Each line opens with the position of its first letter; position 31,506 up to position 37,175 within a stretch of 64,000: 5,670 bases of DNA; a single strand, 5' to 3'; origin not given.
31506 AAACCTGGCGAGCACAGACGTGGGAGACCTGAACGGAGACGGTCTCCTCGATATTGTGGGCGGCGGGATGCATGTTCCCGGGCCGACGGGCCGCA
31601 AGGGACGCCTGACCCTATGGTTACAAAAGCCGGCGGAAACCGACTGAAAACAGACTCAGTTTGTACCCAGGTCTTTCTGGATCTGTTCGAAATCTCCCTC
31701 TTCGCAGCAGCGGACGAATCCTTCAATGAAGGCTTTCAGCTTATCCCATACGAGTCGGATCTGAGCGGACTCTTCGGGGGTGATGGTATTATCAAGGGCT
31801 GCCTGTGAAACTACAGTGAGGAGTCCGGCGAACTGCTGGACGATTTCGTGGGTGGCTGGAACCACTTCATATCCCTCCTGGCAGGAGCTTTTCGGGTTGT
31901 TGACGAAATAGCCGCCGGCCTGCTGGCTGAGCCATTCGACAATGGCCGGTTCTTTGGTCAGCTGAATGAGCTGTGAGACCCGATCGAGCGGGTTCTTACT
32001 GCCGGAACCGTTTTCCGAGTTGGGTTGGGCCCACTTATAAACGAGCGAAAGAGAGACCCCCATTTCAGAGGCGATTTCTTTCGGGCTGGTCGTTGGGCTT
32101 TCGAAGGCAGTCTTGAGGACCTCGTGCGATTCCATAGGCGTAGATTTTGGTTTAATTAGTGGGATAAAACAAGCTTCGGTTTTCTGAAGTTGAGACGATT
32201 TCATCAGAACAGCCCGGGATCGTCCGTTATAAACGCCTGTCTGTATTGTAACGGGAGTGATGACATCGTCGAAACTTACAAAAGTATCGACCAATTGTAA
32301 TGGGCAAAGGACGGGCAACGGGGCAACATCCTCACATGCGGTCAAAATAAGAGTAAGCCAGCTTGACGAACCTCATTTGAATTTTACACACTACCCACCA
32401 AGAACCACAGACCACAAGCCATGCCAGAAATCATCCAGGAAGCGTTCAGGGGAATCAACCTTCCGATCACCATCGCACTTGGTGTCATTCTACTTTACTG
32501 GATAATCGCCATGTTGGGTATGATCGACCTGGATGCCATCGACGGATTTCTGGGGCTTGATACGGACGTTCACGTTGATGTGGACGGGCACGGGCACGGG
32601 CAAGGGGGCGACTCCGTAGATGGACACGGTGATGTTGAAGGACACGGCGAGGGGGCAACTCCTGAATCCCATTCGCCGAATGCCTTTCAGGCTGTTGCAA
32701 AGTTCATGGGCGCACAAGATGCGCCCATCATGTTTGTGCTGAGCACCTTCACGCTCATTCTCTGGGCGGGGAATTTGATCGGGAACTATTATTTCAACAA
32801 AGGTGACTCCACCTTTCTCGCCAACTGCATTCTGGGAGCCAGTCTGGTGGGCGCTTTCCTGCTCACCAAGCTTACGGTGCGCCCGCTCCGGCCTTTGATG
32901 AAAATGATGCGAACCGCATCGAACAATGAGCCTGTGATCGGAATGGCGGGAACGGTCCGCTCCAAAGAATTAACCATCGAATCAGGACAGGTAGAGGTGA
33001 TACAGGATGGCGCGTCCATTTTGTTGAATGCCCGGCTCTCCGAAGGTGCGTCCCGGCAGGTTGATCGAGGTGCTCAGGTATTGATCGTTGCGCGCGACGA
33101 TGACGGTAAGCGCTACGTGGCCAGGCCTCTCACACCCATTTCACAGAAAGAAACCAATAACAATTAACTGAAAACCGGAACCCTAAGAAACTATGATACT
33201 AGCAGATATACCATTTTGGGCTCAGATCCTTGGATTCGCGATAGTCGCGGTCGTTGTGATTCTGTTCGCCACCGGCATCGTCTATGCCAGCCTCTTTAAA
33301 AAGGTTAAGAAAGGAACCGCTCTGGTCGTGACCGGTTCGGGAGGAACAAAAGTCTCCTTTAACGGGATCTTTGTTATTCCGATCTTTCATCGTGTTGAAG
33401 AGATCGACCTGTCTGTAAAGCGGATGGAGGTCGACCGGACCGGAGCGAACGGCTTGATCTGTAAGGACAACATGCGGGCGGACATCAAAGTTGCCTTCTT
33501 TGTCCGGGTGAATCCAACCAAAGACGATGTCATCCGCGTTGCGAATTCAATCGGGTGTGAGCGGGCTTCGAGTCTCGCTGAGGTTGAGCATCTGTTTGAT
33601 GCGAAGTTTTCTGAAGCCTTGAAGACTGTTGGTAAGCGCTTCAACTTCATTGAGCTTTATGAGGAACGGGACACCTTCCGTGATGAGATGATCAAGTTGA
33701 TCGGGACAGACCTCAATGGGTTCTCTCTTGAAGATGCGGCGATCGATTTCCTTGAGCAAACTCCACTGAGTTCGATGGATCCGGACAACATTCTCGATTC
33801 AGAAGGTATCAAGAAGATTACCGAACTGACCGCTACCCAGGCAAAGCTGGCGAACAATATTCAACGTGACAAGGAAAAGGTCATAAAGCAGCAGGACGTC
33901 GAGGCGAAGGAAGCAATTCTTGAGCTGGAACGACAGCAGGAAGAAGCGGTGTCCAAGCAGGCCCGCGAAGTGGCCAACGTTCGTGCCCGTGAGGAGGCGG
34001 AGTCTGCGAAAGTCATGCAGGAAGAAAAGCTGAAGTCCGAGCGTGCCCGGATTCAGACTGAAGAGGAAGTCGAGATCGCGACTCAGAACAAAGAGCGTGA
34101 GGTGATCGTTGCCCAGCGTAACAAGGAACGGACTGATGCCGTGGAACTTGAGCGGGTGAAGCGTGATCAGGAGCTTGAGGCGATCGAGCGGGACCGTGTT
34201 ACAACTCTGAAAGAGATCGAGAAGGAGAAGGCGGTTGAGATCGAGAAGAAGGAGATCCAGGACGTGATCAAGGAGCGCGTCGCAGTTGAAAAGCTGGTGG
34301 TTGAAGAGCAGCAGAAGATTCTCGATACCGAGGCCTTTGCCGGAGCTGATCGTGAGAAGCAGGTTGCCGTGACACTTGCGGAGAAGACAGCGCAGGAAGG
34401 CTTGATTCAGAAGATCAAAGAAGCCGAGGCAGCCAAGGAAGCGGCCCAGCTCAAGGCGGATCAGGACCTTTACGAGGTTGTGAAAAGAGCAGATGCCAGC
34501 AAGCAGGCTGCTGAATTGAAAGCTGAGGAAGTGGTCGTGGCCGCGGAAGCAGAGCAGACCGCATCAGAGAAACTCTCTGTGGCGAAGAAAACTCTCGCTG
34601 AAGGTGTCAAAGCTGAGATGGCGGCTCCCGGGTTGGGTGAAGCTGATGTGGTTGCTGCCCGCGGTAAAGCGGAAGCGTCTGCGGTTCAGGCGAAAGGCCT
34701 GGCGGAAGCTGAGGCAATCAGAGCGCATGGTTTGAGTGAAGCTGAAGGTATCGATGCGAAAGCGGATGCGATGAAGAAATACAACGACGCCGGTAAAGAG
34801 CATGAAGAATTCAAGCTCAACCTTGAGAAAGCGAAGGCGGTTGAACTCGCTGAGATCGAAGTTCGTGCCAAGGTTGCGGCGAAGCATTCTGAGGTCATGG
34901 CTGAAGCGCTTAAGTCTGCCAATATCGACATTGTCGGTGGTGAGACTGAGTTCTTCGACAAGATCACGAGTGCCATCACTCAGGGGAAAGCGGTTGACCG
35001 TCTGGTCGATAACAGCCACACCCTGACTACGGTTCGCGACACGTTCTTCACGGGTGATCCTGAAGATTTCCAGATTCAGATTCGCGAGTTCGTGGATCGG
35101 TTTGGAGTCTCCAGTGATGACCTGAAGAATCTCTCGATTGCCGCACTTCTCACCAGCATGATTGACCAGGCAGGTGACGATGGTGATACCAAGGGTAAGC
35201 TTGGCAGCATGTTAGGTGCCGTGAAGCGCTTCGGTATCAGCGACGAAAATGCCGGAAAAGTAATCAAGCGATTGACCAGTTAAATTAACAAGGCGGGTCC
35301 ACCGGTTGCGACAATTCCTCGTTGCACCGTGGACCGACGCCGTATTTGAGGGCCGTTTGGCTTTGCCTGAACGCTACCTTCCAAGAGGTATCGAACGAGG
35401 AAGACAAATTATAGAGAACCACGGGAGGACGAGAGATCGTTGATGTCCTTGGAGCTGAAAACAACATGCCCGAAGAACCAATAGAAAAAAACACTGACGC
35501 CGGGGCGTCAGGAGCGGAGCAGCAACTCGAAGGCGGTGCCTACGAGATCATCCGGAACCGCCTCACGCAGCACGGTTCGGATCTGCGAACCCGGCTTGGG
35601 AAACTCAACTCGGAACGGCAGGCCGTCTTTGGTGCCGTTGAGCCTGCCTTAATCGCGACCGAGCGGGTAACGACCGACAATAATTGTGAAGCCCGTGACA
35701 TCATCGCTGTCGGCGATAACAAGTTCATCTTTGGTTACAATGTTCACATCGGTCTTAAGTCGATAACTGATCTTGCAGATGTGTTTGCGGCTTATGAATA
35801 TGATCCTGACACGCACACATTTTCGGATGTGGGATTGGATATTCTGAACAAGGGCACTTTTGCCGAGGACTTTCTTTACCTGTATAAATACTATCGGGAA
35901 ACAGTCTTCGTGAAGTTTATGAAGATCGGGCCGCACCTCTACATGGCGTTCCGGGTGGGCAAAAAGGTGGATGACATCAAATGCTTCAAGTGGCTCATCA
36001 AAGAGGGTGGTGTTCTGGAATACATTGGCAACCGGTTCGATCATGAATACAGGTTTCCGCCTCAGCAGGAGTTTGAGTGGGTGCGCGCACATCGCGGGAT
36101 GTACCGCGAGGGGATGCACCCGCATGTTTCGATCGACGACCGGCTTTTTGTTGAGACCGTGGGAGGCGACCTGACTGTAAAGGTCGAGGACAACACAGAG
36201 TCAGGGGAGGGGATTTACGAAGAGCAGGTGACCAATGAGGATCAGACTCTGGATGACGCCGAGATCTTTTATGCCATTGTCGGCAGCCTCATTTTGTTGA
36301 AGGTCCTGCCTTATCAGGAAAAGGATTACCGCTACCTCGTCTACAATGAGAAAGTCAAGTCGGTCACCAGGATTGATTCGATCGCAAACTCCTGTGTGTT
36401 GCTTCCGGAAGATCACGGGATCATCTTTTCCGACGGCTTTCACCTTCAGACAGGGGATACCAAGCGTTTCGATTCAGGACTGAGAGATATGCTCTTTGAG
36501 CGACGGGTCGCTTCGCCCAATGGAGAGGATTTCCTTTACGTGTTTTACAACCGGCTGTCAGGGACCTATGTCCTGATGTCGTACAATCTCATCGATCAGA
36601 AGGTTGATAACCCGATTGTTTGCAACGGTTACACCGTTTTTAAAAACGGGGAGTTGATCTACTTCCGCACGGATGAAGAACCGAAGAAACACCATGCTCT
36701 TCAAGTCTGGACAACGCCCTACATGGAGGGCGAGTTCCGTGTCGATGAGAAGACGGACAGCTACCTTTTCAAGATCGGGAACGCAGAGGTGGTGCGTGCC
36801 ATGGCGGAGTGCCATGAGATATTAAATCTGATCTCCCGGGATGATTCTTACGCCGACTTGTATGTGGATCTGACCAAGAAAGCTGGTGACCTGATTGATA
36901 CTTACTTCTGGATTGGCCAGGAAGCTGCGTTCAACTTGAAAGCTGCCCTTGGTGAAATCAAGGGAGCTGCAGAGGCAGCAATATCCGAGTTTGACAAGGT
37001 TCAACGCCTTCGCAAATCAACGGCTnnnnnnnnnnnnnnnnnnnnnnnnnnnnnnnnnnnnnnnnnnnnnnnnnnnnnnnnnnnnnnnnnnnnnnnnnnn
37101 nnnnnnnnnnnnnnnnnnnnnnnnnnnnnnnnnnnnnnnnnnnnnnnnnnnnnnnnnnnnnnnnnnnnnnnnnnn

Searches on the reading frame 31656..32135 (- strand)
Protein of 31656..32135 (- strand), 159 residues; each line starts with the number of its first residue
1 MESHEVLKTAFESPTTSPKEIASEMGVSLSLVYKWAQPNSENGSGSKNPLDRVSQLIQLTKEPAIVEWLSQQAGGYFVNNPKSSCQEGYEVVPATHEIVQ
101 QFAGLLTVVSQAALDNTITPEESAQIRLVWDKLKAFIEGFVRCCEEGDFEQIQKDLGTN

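Call 7: search_protein_families(library=pfam, proteins=[window:31656-32135:-], max_evalue=0.01)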
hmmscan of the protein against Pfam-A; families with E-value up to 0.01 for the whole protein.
window:31656-32135:- (159 aa): 1 family
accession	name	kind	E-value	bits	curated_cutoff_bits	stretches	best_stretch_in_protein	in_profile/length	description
PF06892.16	Phage_CP76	-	4.3e-07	30.4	26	1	16-127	16-126/146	Phage regulatory protein CII (CP76)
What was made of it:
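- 31656..32135 (-): CII-like HTH regulator (159 aa from the ATG at 32135), divergent from the operon. Pfam Phage_CP76 E 4.3e-7, 30.4 bits against a cutoff of 26 (call 7).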

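Call 8: search_protein_families(library=ncbifam, proteins=[window:31656-32135:-], max_evalue=0.01)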
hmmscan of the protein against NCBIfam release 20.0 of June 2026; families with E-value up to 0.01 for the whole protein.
window:31656-32135:- (159 aa): 1 family
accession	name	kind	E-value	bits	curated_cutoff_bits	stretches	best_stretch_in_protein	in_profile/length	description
NF041471.1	phage_reg_YmfL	equivalog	3.3e-05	23.6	90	1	45-141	39-136/143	YmfL family putative regulatory protein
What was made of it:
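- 31656..32135 (-): NCBIfam YmfL is a weak hit (call 8).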

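Call 9: search_protein_families(library=padloc, proteins=[window:31656-32135:-], max_evalue=0.01)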
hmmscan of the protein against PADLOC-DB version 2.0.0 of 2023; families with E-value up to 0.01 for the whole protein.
window:31656-32135:- (159 aa): 1 family
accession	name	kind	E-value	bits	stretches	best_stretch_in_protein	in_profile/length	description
PDLC04133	mad1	-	0.0012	17.1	1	12-36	2-26/60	mads_1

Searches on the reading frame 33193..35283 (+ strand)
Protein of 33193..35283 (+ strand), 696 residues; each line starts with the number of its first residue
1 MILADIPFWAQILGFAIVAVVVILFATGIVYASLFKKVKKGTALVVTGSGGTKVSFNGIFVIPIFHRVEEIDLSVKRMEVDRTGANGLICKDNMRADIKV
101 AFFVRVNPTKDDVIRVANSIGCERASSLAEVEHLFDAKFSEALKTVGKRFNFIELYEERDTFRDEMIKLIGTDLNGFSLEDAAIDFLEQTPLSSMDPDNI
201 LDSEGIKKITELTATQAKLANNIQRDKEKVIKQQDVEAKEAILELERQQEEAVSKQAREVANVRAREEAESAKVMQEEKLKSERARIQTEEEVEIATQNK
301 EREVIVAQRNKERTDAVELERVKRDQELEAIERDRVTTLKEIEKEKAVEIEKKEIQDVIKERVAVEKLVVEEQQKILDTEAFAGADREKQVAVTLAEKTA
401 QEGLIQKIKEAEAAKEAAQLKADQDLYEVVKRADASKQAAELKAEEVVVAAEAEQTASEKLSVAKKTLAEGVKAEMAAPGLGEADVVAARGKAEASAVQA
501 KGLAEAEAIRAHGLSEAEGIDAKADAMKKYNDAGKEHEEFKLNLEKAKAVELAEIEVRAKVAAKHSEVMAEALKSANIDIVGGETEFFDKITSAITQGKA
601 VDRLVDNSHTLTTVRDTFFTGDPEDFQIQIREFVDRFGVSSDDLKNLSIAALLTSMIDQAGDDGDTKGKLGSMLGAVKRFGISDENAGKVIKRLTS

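Call 7: search_protein_families(library=pfam, proteins=[window:33193-35283:+], max_evalue=0.01)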
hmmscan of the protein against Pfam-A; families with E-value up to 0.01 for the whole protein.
window:33193-35283:+ (696 aa): 0 families

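Call 8: search_protein_families(library=ncbifam, proteins=[window:33193-35283:+], max_evalue=0.01)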
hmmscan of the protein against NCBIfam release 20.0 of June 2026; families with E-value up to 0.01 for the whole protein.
window:33193-35283:+ (696 aa): 1 family
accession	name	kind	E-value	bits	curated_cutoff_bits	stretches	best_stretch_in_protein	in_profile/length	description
NF058507.1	FlotScfldFlot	equivalog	1.1e-07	31.3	700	1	17-312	3-302/477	flotillin lipid rafts scaffold protein FloT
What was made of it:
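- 33193..35283 (+): Divergent YqiK-type flotillin (SPFH): N-terminal TM anchor, SPFH domain, about 350 aa of Glu/Ala/Lys-rich coiled coil, and a conserved subfamily-specific C-terminal domain. NCBIfam FloT E 1e-7 (call 8).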

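Call 9: search_protein_families(library=padloc, proteins=[window:33193-35283:+], max_evalue=0.01)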
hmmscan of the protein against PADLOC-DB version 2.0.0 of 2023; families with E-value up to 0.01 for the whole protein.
window:33193-35283:+ (696 aa): 0 families

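Call 53: search_solved_structures(query=A4, max_evalue=0.01)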
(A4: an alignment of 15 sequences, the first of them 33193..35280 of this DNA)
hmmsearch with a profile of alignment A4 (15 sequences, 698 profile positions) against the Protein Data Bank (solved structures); distinct sequences matched with E-value up to 0.01: 1.
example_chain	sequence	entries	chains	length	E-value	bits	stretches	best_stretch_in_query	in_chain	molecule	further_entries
8z5g_A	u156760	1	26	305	0.004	18.9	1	371-452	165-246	Protein QmcA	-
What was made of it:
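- Tried and rejected: The flotillin profile hit only the QmcA coiled coil at E 0.004 (call 53).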

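Call 57: search_protein_families(library=pfam, alignment_id=A4, max_evalue=1)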
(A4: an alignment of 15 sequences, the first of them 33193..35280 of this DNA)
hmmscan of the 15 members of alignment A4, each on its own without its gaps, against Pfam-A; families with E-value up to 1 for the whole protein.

A. member 1, window:33193-35280:+ (696 aa): 2 families
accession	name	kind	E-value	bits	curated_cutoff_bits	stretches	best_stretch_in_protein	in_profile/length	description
PF15040.11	Humanin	-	0.12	12.3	27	1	68-77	13-22/24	Humanin family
PF08123.19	DOT1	-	0.56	10.2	23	1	114-169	64-118/205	Histone methylation protein DOT1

B. families by the number of members that match (of 15 scanned): 7 families
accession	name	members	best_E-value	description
PF15040.11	Humanin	2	0.12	Humanin family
PF01145.31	Band_7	1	0.00026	SPFH domain / Band 7 family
PF09255.16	Antig_Caf1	1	0.14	Caf1 Capsule antigen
PF23610.1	VWA7_4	1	0.16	VWA7 beta-sandwich domain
PF03468.20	XS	1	0.3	XS domain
PF15170.11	CaM-KIIN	1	0.52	Calcium/calmodulin-dependent protein kinase II inhibitor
PF08123.19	DOT1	1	0.56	Histone methylation protein DOT1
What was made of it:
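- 33193..35283 (+): Pfam Band_7 detects only 1 of 15 family members (call 57).
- On SPFH / flotillin (Pfam Band_7; NCBIfam FloT): Band_7 gives no hit in the window protein and hits 1 of 15 relatives at E 2.6e-4 (calls 7, 57).
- Checked: The 'flotillin' gets no Pfam Band_7 hit (calls 7, 57).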

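Call 77: find_related_loci(query=A4, collection=metagenome_contigs, flank=8000)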
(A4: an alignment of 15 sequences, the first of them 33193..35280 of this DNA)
Query A4 (696 aa) in metagenome_contigs; peptide patterns used: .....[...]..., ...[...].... (x = any residue, [..] = any of these).
600 stretches matched a pattern (row limit reached: there are more); 550 encode a relative of the query (tblastn E <= 1e-3); the best 80 are kept; 80 distinct loci.
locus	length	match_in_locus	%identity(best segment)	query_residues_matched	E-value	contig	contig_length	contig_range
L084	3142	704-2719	65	16-692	0e+0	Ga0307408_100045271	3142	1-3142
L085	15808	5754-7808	62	1-691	0e+0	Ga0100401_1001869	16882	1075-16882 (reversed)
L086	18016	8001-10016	62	2-694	0e+0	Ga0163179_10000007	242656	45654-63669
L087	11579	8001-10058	64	2-694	0e+0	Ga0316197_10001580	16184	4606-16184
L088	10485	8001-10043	60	2-685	0e+0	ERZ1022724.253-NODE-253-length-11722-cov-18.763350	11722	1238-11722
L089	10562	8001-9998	60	3-692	0e+0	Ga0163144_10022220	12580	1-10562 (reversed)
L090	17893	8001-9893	61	4-656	0e+0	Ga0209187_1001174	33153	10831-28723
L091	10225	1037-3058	54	7-685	0e+0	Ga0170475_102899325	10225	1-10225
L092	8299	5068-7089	54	7-685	0e+0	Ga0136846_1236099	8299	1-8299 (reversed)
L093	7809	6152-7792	69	12-562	0e+0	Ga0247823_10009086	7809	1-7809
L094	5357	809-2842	54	6-688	0e+0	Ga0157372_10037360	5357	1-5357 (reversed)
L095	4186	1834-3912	52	1-694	0e+0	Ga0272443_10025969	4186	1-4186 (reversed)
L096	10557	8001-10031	53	22-690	0e+0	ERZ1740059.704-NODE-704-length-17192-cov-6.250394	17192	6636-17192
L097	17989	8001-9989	52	4-695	0e+0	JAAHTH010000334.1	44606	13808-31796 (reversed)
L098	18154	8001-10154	52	6-687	0e+0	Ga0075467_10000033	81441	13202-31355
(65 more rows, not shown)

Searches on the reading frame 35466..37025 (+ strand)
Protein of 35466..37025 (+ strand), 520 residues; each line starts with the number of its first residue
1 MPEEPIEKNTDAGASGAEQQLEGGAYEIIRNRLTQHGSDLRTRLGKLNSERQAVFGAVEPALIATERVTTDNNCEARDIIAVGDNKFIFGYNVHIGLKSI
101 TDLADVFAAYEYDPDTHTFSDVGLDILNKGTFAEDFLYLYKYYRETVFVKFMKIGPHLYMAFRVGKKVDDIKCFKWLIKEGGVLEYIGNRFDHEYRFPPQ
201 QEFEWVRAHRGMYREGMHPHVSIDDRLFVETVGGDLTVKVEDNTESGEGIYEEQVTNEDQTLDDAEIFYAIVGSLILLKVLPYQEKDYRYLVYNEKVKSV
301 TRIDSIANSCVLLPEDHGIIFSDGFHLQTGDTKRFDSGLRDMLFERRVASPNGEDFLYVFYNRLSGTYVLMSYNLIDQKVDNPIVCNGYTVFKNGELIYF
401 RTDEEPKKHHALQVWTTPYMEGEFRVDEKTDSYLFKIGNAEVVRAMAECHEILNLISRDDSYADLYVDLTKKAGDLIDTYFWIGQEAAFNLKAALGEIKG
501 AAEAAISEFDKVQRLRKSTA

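Call 41: predict_structure(alignment_id=A2)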
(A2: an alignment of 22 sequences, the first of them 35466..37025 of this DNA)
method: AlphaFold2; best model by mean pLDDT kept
length: 520 residues; sequences in the alignment: 22
mean_pLDDT: 70.9   pTM: 0.54
mean pLDDT of the five models: 70.9, 67.5, 65.8, 62.7, 55.7
residues with pLDDT >= 90: 26; 70-90: 317; 50-70: 100; < 50: 77
segments of 3 or more residues with pLDDT < 50: 1-23, 55-70, 377-381, 404-430
pLDDT, mean of each block of 10 residues (from residue 1): 32 30 62 84 77 44 37 66 82 59 82 68 84 85 79 84 74 87 83 55 77 80 86 80 75 83 83 89 88 90 87 79 84 75 75 64 78 53 69 63 43 34 34 55 67 72 73 80 78 87 81 71
secondary structure, 60 per line:
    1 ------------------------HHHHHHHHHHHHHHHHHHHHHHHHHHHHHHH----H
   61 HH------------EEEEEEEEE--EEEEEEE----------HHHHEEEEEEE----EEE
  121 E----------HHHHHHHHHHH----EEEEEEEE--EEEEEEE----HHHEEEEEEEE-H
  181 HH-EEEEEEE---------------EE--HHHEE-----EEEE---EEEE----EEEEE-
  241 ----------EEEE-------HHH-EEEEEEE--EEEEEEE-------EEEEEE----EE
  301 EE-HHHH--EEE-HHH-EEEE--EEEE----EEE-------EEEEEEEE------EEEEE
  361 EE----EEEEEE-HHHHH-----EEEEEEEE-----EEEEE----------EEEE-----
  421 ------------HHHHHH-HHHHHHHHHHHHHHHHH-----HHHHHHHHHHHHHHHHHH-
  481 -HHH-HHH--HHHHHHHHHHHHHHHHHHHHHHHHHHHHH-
elements in order: H25-55 E75-83 E86-92 H103-106 E107-113 E118-121 H132-142 E147-154 E157-163 E171-178 E184-190 E220-223 E227-230 E235-239 E251-254 E266-272 E275-281 E289-294 E299-302 H304-307 E310-312 E318-321 E324-327 E332-334 E342-349 E356-362 E367-372 H374-378 E384-391 E397-401 E412-415 H433-438 H440-456 H462-479 H491-519

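Call 67: fold_search(model_id=the predicted structure, library=pdb)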
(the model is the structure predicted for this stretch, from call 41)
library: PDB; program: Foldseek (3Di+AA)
matches with E <= 10: 755; with E <= 0.001: 20
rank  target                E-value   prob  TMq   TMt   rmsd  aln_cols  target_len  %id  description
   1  4a2m_B                4.1e-06  0.99  0.14  0.10  33.4       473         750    7  Structure of the periplasmic domain of the heparin and heparan sulphate sensing hybrid two component system BT4663 in  (released 2012-05-02)
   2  4a2l_B                3.1e-05  0.96  0.13  0.10  33.7       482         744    8  Structure of the periplasmic domain of the heparin and heparan sulphate sensing hybrid two component system BT4663 in  (released 2012-05-02)
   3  9n73_LI               1.1e-04  0.97  0.19  0.17  21.6       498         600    9  SSU processome maturation and disassembly, State G (released 2025-10-29)
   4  8bvq_B                1.2e-04  0.98  0.18  0.23  16.4       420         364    9  E. coli BAM complex (BamABCDE) bound to darobactin B (released 2023-05-24)
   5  9s6b_C                2.2e-04  0.99  0.18  0.17  16.0       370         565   12  Aeropyrum pernix acylaminoacyl peptidase co-crystallized with meropenem. (released 2025-10-22)
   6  8fo7                  2.3e-04  0.97  0.18  0.10  17.7       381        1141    8  Cryo-EM structure of LRRK2 bound to type I inhibitor LRRK2-IN-1 (released 2024-01-17)
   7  9s6b_B                2.5e-04  0.99  0.18  0.17  17.3       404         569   12  Aeropyrum pernix acylaminoacyl peptidase co-crystallized with meropenem. (released 2025-10-22)
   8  9s6b_D                3.2e-04  0.99  0.20  0.19  13.8       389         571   12  Aeropyrum pernix acylaminoacyl peptidase co-crystallized with meropenem. (released 2025-10-22)
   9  8wt1_G                3.9e-04  0.99  0.21  0.18  15.7       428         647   11  Crystal structure of S9 carboxypeptidase from Geobacillus sterothermophilus (released 2024-03-13)
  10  8bpn_A                3.9e-04  0.97  0.20  0.21  17.9       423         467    9  The structure of thiocyanate dehydrogenase mutant form with Phe 436 replaced by Gln from Thioalkalivibrio paradoxus (released 2023-01-18)
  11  5l8s_A                4.3e-04  0.99  0.20  0.18  15.9       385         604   10  The crystal structure of a cold-adapted acylaminoacyl peptidase reveals a novel quaternary architecture based on the a (released 2016-11-16)
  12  2bkl_A                4.3e-04  0.99  0.22  0.18  24.3       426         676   11  Structural and Mechanistic Analysis of Two Prolyl Endopeptidases: Role of Inter-Domain Dynamics in Catalysis and Speci (released 2005-03-09)
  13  8wt1_F                4.5e-04  0.99  0.21  0.18  15.6       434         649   10  Crystal structure of S9 carboxypeptidase from Geobacillus sterothermophilus (released 2024-03-13)
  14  3o4j_B                4.7e-04  0.97  0.18  0.17  14.8       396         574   10  Structure and Catalysis of Acylaminoacyl Peptidase (released 2010-11-17)
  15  3o4h_C                6.0e-04  0.99  0.19  0.18  15.7       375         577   12  Structure and Catalysis of Acylaminoacyl Peptidase (released 2010-11-17)
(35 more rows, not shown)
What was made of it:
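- Tried and rejected: Foldseek was more useful (call 67).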
